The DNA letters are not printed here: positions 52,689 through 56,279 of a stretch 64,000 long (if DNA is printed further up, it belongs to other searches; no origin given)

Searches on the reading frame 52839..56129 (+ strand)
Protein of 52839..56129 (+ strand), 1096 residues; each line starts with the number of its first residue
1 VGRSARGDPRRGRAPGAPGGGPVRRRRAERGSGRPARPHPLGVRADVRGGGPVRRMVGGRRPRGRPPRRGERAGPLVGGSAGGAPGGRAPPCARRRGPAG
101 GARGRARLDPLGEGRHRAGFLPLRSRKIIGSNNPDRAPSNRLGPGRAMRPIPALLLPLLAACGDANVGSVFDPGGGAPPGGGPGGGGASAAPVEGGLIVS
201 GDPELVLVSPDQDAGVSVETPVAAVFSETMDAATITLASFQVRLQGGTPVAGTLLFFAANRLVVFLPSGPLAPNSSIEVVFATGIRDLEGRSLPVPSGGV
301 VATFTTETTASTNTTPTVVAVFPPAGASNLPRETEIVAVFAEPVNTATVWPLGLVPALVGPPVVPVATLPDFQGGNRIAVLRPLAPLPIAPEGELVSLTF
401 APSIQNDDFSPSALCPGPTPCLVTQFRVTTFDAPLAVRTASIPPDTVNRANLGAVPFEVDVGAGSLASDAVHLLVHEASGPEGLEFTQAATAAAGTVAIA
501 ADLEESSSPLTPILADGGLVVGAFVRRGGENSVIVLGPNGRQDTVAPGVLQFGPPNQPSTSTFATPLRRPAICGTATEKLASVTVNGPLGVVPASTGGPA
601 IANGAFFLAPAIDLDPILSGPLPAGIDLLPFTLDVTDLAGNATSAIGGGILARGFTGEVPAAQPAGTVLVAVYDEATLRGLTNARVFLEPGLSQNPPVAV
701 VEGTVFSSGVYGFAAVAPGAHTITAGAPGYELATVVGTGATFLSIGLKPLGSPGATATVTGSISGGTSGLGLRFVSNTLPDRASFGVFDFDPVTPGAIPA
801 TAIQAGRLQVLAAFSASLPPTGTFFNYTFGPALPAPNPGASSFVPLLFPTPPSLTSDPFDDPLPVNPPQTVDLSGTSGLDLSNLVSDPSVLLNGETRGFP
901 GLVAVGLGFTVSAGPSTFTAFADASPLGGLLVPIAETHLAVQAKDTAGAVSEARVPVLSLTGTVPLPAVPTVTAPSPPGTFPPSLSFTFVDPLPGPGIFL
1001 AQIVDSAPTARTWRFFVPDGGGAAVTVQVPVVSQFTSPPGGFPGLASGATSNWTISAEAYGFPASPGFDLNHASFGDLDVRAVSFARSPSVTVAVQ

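Call 85: search_protein_families(library=pfam, proteins=[window:52839-56129:+], max_evalue=0.00001)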
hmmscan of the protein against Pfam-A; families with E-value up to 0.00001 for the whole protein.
window:52839-56129:+ (1096 aa): 1 family
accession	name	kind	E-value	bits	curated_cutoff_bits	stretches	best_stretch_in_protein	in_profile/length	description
PF13205.12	Big_5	-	5.6e-19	69.3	23.6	1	203-306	5-105/105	Bacterial Ig-like domain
